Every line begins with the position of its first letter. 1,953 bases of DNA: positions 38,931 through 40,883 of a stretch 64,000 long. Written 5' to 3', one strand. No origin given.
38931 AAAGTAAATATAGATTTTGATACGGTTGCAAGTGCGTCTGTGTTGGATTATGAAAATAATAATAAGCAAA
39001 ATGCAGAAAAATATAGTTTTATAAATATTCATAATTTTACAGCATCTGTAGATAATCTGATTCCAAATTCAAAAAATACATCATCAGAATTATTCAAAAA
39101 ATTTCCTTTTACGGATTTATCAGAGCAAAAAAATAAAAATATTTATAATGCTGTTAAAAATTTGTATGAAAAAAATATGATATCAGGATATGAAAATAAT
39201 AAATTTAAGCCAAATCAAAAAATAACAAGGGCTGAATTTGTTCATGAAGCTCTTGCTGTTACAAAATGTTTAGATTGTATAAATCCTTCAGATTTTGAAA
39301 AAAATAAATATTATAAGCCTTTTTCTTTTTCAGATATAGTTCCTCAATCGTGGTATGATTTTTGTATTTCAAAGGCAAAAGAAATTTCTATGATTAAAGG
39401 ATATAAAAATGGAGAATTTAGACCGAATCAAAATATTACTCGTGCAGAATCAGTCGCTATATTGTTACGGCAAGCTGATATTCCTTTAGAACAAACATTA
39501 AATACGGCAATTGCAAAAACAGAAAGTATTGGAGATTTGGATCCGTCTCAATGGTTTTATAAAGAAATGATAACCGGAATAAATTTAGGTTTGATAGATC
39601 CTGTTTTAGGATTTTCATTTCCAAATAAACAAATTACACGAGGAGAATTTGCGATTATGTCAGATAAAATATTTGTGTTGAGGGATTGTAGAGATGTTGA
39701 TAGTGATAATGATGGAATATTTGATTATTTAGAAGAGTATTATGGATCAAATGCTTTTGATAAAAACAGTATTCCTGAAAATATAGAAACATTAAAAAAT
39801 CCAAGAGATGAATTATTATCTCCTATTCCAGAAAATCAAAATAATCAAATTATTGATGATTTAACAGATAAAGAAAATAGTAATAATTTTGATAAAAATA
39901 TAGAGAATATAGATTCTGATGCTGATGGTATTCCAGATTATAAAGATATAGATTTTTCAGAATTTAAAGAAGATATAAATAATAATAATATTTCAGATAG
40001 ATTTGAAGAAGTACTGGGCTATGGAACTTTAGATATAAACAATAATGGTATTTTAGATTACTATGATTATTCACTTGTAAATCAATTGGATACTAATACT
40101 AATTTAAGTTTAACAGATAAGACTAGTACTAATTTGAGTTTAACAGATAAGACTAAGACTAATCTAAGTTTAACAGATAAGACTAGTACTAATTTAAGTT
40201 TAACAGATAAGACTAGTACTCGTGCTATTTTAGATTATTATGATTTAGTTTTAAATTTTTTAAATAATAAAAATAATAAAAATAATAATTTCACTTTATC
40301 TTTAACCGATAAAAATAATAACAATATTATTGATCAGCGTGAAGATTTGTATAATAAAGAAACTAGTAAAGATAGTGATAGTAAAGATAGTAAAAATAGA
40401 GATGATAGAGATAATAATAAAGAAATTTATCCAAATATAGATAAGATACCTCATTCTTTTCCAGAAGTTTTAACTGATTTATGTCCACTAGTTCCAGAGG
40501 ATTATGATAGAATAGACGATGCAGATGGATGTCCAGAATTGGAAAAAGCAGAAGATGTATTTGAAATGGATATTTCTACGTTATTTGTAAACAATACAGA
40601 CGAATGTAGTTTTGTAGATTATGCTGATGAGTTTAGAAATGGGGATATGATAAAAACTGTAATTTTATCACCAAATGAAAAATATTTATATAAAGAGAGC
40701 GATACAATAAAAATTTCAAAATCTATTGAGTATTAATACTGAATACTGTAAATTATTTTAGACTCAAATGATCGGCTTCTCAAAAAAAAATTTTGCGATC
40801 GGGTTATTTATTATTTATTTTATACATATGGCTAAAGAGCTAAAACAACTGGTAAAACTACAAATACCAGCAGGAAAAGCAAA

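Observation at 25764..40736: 4990-aa protein appears anchored at both ends: N-terminal membrane anchor and C-terminal SLH triplet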

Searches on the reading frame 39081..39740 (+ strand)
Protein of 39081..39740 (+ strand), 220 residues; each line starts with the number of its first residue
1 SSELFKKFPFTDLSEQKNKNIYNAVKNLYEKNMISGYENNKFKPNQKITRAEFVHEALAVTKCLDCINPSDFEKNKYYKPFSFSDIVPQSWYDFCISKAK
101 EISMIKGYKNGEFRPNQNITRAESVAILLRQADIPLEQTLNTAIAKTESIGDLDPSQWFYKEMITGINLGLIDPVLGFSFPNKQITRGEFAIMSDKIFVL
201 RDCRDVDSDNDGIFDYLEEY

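Call 79: search_solved_structures(query=window:39081-39740:+, max_evalue=0.01, show_alignments=1)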
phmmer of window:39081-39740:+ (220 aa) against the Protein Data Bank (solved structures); distinct sequences matched with E-value up to 0.01: 6.
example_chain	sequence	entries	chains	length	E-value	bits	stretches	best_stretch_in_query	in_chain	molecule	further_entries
6bt4_A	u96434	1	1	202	6.9e-10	41.8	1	27-191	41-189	S-layer protein sap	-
3pyw_A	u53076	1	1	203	7.7e-08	35.1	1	24-191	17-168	S-layer protein sap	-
9g93_A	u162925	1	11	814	3.9e-06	29.5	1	24-191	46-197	S-layer protein sap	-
8bz2_A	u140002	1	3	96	4e-05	26.2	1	82-128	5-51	S-layer homology domain-containing protein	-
8bys_A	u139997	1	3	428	0.0004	23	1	82-128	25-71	S-layer homology domain-containing protein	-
8bym_A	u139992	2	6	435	0.00044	22.8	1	82-128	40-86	S-layer homology domain-containing protein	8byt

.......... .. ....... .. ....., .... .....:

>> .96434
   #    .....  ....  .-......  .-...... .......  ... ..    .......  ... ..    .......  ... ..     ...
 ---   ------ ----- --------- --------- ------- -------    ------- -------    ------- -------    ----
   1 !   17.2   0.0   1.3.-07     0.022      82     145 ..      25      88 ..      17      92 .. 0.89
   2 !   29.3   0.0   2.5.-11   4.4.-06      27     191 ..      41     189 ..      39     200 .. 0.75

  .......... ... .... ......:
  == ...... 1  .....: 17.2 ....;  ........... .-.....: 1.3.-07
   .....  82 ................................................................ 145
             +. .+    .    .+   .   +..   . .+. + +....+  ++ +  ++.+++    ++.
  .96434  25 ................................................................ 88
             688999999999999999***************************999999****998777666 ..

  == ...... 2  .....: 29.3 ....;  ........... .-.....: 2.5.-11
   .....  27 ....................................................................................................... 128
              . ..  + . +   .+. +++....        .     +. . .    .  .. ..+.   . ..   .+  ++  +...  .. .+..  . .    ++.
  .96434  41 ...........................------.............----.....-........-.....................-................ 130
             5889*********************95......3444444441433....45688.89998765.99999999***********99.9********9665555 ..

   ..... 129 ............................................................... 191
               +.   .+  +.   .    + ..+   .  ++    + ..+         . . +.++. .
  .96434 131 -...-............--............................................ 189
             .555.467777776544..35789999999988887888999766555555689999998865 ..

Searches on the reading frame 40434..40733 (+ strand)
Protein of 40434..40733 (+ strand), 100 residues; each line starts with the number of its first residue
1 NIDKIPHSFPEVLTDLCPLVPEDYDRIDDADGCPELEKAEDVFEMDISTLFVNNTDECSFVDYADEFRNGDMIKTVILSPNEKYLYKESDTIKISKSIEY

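Call 107: search_solved_structures(query=A9, max_evalue=10)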
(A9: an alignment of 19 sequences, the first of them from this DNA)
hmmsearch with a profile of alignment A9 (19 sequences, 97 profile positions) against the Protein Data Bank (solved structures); distinct sequences matched with E-value up to 10: 2.
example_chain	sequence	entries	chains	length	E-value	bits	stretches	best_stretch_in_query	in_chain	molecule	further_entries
2lgp_A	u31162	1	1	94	0.061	16.7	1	29-65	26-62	Low-density lipoprotein receptor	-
1ix5_A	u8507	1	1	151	0.74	13.2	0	62-91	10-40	FKBP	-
